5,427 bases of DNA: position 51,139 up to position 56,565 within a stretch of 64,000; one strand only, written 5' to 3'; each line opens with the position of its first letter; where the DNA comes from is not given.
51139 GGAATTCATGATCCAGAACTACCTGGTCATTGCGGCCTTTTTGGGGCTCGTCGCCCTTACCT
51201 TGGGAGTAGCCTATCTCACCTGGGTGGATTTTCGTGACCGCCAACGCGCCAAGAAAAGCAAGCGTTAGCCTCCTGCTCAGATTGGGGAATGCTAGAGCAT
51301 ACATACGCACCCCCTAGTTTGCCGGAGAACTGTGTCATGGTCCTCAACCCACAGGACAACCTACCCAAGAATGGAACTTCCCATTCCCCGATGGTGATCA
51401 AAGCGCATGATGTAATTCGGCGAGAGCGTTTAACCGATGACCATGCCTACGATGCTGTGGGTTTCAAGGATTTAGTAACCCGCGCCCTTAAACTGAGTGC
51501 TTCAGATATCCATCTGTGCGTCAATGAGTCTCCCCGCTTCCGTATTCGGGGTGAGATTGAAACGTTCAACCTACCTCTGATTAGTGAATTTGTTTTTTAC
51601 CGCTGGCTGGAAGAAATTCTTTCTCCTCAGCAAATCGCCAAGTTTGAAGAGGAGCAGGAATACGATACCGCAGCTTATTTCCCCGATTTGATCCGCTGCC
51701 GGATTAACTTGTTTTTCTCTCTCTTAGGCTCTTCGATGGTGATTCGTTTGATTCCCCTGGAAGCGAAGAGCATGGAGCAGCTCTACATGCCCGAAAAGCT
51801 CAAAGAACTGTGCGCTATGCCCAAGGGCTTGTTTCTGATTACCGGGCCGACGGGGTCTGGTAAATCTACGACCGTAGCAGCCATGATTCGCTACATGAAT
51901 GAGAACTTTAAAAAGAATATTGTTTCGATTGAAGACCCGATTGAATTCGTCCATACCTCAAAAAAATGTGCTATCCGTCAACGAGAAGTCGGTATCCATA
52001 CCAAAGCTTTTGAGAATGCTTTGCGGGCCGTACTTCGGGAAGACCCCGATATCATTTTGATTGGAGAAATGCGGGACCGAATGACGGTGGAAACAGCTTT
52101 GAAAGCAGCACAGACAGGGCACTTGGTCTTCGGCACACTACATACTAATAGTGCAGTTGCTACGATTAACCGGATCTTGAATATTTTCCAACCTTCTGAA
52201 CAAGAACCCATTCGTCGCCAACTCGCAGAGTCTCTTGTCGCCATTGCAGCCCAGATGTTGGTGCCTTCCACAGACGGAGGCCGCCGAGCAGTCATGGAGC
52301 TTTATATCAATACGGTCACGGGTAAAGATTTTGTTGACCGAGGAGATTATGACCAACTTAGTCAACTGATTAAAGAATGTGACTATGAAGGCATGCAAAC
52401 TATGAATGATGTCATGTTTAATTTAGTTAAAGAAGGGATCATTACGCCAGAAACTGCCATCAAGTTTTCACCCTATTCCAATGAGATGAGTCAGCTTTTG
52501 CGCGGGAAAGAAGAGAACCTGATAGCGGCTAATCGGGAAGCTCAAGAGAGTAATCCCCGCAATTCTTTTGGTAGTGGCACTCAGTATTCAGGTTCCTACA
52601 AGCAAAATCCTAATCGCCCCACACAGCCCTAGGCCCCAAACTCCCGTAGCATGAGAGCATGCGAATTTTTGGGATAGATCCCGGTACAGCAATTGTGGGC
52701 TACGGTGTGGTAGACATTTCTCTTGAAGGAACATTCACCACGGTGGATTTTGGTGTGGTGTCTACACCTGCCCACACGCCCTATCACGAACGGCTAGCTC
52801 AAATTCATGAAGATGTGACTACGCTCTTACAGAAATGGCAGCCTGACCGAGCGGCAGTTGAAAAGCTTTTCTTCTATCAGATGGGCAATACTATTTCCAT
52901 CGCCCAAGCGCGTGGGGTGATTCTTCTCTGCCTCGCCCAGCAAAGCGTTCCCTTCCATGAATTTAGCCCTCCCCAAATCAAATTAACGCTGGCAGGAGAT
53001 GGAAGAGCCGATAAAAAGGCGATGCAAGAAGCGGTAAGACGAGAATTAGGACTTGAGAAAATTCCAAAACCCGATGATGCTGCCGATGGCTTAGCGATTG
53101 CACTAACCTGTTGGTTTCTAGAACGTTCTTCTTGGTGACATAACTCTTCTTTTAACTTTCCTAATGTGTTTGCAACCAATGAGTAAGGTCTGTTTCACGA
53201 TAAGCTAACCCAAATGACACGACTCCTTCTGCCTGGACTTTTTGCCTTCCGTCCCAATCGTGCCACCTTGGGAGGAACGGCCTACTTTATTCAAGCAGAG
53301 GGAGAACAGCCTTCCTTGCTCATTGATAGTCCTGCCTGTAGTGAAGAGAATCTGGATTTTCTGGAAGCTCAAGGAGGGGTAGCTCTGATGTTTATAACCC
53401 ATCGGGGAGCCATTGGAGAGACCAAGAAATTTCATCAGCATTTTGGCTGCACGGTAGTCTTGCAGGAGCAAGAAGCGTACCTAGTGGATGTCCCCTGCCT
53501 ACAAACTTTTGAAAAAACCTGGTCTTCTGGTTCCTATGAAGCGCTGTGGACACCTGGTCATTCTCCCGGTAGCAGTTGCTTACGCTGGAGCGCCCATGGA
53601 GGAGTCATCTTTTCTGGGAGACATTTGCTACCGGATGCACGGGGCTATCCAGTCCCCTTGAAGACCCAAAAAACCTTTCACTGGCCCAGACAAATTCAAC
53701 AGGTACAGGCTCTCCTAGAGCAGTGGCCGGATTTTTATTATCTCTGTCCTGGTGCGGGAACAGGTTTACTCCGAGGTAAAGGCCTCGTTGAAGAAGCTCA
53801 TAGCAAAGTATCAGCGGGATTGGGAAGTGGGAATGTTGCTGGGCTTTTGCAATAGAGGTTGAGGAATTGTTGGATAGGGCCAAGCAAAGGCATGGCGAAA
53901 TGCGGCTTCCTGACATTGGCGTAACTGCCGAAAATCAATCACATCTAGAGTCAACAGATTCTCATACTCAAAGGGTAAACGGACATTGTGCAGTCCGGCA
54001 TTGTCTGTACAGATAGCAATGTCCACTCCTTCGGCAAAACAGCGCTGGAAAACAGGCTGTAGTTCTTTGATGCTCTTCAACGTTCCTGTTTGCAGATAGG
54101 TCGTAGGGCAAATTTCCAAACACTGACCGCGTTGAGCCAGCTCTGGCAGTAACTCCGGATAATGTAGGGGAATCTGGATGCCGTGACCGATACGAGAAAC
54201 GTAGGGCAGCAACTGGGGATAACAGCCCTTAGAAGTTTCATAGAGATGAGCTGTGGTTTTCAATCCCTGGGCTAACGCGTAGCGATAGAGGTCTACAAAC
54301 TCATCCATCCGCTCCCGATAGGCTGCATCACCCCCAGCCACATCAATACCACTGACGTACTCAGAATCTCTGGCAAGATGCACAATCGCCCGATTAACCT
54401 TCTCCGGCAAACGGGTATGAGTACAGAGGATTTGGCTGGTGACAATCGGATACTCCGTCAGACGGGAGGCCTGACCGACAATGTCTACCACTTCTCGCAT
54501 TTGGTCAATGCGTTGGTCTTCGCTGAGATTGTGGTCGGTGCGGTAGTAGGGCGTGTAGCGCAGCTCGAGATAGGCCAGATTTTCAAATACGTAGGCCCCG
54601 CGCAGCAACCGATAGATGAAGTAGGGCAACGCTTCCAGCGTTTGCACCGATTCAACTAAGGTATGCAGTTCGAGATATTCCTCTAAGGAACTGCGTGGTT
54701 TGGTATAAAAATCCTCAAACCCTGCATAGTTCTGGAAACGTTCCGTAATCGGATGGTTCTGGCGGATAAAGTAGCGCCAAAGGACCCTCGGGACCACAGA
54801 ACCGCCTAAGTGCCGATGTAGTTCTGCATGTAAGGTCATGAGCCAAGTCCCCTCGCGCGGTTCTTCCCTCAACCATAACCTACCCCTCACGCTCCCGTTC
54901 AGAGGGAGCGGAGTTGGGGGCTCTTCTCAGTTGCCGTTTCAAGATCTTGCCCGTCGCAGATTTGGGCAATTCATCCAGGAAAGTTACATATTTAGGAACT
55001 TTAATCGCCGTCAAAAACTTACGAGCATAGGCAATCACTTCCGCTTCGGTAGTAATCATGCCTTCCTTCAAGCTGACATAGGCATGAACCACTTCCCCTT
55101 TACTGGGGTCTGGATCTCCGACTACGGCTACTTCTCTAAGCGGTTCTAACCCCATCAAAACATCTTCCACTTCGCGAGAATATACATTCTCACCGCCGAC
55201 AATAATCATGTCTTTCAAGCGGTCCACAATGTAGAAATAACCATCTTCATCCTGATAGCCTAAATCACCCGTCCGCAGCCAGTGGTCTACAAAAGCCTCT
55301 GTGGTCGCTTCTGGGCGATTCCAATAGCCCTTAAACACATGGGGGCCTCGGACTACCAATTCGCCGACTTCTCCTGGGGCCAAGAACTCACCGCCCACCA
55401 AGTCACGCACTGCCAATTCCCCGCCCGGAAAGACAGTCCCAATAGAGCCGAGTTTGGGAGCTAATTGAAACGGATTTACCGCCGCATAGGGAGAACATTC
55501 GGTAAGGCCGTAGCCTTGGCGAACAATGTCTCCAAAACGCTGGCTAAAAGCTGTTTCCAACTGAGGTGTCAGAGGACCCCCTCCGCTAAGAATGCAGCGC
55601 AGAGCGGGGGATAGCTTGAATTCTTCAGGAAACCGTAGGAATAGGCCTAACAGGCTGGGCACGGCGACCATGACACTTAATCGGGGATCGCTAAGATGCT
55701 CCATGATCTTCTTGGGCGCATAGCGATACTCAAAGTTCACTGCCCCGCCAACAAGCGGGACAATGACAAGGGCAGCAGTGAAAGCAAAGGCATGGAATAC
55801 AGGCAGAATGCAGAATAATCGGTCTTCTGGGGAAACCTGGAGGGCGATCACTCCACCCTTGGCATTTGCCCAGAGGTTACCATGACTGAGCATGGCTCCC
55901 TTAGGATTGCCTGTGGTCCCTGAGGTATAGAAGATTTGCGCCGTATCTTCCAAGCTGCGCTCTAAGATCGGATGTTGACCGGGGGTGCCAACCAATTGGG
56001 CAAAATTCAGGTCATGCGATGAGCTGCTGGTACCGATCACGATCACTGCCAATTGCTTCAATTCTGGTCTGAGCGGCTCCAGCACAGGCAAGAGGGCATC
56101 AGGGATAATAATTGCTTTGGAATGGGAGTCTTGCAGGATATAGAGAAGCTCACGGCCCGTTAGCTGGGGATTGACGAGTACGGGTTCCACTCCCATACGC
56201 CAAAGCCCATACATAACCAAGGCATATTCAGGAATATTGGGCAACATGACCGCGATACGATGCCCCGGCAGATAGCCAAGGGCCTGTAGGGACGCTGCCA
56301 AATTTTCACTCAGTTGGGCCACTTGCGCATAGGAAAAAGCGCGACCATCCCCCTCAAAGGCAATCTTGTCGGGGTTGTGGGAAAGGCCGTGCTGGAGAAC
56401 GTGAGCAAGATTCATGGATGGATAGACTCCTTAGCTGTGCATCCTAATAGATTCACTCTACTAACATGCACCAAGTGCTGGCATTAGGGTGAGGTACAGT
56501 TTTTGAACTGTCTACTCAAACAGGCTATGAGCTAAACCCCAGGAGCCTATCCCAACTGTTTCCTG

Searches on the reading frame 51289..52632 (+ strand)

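Call 19: search_protein_families(library=ncbifam, proteins=[window:51289-52632:+], max_evalue=0.00001)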
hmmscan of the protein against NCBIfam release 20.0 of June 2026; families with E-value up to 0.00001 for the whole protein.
window:51289-52632:+ (447 aa): 17 families
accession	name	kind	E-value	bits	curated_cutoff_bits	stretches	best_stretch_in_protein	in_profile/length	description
TIGR01420.1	pilT_fam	subfamily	6.5e-125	416.9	319.1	1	59-397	2-341/343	PilT/PilU family type 4a pilus ATPase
TIGR02525.1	plasmid_TraJ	equivalog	8.1e-46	156.7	368.3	1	149-397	119-370/372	plasmid transfer ATPase TraJ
NF041000.1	ATPase_ComGA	equivalog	5.4e-44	150.2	300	1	61-326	2-266/267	competence type IV pilus ATPase ComGA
NF007755.0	PRK10436.1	equivalog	1.1e-43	149.6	617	1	59-299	89-335/465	type II secretion system protein GspE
TIGR02533.1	type_II_gspE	equivalog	5.4e-43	147.4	630.25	1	138-325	196-379/486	type II secretion system ATPase GspE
TIGR02538.1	type_IV_pilB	equivalog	4.9e-42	144.3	675.65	1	60-300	186-433/564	type IV-A pilus assembly ATPase PilB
TIGR02524.1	dot_icm_DotB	equivalog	2.7e-37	128.8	463.3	1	61-386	8-346/358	Dot/Icm type IV secretion system ATPase DotB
NF053534.1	T4PilAsmATPsTfpB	equivalog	7.7e-36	123.6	850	1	65-299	211-452/584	type IV pilus assembly ATPase TfpB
TIGR02782.1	TrbB_P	equivalog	5e-17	62.2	304.55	1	182-333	139-286/303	P-type conjugative transfer ATPase TrbB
NF058587.1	archaellum_moto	equivalog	7.4e-16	58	550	1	182-296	278-393/527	archaellum flagellar ATPase motor FlaI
NF010469.0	PRK13894.1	subfamily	5.1e-13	49.1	508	1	182-332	152-299/320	conjugal transfer ATPase TrbB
TIGR03819.1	heli_sec_ATPase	hypoth_equivalog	6.2e-13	48.6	373.15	1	178-337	177-337/340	TadA family conjugal transfer-associated ATPase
NF010407.0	PRK13833.1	subfamily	2.9e-12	46.7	499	1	182-320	147-283/323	conjugal transfer protein TrbB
TIGR02788.1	VirB11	equivalog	4.6e-12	45.6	249.95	1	179-324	144-291/308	P-type DNA transfer ATPase VirB11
NF010425.0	PRK13851.1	equivalog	2.3e-10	39.9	461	1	172-326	155-311/344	type IV secretion system protein VirB11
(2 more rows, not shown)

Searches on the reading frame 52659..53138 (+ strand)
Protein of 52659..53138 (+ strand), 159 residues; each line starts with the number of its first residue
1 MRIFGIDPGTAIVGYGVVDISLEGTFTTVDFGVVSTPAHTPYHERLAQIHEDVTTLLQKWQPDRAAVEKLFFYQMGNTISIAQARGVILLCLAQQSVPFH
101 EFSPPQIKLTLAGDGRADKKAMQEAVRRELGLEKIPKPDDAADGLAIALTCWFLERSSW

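Call 20: search_protein_families(library=ncbifam, proteins=[window:52659-53138:+], max_evalue=1e-8)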
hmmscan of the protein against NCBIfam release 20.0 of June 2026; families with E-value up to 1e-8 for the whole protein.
window:52659-53138:+ (159 aa): 2 families
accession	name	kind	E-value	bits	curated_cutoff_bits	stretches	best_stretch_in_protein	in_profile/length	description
NF000711.0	PRK00039.2-1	equivalog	2.3e-63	212.9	163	1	1-155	1-155/161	crossover junction endodeoxyribonuclease RuvC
TIGR00228.1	ruvC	equivalog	5.1e-27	94.7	100.65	1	3-150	1-146/156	crossover junction endodeoxyribonuclease RuvC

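Call 78: list_cluster_members(proteins=[P0220, P0222, P0235, P0224, P0277, P0261, P0219, P0223, window:52659-53138:+, window:56568-57083:-])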
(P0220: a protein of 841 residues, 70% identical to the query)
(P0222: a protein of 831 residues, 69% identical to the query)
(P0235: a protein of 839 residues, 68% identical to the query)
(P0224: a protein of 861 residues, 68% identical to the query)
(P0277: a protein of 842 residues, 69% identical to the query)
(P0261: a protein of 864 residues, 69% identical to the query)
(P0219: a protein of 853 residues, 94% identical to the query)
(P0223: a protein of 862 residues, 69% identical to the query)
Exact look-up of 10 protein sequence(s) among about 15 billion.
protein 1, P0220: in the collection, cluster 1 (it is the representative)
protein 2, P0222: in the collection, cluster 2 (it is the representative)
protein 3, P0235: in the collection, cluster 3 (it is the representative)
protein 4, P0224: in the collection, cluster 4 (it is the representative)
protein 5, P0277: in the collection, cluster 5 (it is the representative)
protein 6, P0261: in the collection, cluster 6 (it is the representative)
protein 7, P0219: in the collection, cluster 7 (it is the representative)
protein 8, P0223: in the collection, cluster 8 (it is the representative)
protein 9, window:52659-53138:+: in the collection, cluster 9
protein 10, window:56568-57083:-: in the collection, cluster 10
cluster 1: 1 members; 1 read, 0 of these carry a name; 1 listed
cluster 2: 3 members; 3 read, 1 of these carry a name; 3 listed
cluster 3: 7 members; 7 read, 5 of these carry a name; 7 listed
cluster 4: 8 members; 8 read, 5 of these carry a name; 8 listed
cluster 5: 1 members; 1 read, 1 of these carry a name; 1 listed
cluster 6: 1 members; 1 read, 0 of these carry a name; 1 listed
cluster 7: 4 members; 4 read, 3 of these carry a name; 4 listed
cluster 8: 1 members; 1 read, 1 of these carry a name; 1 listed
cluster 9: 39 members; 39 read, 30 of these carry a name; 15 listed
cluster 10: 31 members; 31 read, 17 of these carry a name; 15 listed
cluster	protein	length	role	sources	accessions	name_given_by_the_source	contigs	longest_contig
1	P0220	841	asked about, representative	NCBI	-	-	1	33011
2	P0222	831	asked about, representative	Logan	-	-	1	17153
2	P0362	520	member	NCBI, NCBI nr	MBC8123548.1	MAG: DNA gyrase subunit A, partial [Gemmatimonadaceae bacterium] | DNA gyrase subunit A [Gloeobacterales cyanobacterium ES-bin-141]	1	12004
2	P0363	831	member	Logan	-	-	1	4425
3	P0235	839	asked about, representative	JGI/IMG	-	DNA gyrase subunit A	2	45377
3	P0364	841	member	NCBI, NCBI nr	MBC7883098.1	MAG: DNA gyrase subunit A [Anaerolineae bacterium] | DNA gyrase subunit A [Gloeobacterales cyanobacterium ES-bin-313]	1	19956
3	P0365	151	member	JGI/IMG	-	DNA gyrase subunit A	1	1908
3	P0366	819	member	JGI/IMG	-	DNA gyrase subunit A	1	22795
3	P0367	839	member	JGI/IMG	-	DNA gyrase subunit A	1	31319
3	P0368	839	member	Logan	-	-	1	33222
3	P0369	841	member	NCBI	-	-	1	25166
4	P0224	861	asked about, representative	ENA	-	-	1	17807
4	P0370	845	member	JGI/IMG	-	DNA gyrase subunit A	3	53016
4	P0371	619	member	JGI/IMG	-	DNA gyrase subunit A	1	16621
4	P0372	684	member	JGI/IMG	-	DNA gyrase subunit A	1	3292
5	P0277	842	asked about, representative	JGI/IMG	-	DNA gyrase subunit A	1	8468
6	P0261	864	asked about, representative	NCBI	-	-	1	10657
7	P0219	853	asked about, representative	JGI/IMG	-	DNA gyrase subunit A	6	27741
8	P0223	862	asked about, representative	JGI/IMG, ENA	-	DNA gyrase subunit A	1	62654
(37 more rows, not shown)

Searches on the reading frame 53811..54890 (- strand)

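Call 20: search_protein_families(library=ncbifam, proteins=[window:53811-54890:-], max_evalue=1e-8)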
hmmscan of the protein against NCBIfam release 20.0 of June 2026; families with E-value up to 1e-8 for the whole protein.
window:53811-54890:- (359 aa): 6 families
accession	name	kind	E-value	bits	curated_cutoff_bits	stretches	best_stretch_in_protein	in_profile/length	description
TIGR01430.1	aden_deam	equivalog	1.4e-34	119.6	216.55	1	21-336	3-311/323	adenosine deaminase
NF006847.0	PRK09358.1-2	equivalog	3.7e-19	68.8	412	1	22-336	16-340/364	adenosine deaminase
NF006848.0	PRK09358.1-3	equivalog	2.4e-18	66.5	426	1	21-335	6-310/325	adenosine deaminase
NF006846.0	PRK09358.1-1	equivalog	2.2e-17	63.1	459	1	22-335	9-317/333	adenosine deaminase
NF006854.0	PRK09358.3-1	equivalog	1.2e-14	54.2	530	1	21-335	16-321/344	adenosine deaminase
NF006850.0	PRK09358.1-6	equivalog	1.6e-09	37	419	1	21-310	10-289/334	adenosine deaminase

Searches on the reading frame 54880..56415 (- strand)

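Call 20: search_protein_families(library=ncbifam, proteins=[window:54880-56415:-], max_evalue=1e-8)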
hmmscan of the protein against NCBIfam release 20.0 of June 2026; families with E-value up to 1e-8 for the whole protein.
window:54880-56415:- (511 aa): 105 families (the best 25 are shown)
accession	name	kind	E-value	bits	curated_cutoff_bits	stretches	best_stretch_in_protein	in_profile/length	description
NF004837.0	PRK06187.1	subfamily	2.4e-130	435.3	476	1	1-500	8-522/531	long-chain-fatty-acid--CoA ligase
NF004114.0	PRK05605.1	equivalog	1.1e-103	347.5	766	2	152-498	217-567/575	long-chain-fatty-acid--CoA ligase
NF006182.0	PRK08316.1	subfamily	2.7e-101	339.6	663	1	3-499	13-516/523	fatty acyl-CoA synthetase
NF002966.0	PRK03640.1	equivalog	4.9e-97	325.5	556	1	6-499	7-479/483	o-succinylbenzoate--CoA ligase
NF005220.0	PRK06710.1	equivalog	3.3e-94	316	1116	2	156-496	206-549/563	long-chain-fatty-acid--CoA ligase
NF005702.0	PRK07514.1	subfamily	4.9e-93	312.2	558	1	2-499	4-499/506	malonyl-CoA synthase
NF005463.0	PRK07059.1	subfamily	1.1e-92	311.3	869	2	154-498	202-554/557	long-chain-fatty-acid--CoA ligase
NF006523.0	PRK08974.1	equivalog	2.5e-92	309.8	884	2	155-499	205-552/561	long-chain-fatty-acid--CoA ligase FadD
NF006181.0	PRK08314.1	subfamily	3.4e-92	309.5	705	2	136-499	184-553/563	long-chain-fatty-acid--CoA ligase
NF005307.0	PRK06839.1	equivalog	4.5e-92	309.3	748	1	14-498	15-491/496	o-succinylbenzoate--CoA ligase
NF004229.0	PRK05677.1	subfamily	4e-90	302.9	879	2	153-498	204-553/563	long-chain-fatty-acid--CoA ligase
NF009233.0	PRK12583.1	subfamily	7.7e-86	288.7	832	1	13-498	30-548/558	fatty acid CoA ligase family protein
NF005801.1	PRK07656.1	equivalog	6.5e-85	285.6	657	1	15-497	15-500/500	FadD3 family acyl-CoA ligase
NF005714.0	PRK07529.1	subfamily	5.6e-84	282.6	632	1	116-499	175-575/640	acyl-CoA synthetase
NF006442.0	PRK08751.1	equivalog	6.5e-84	282.3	1023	2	146-501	198-559/560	long-chain fatty acid--CoA ligase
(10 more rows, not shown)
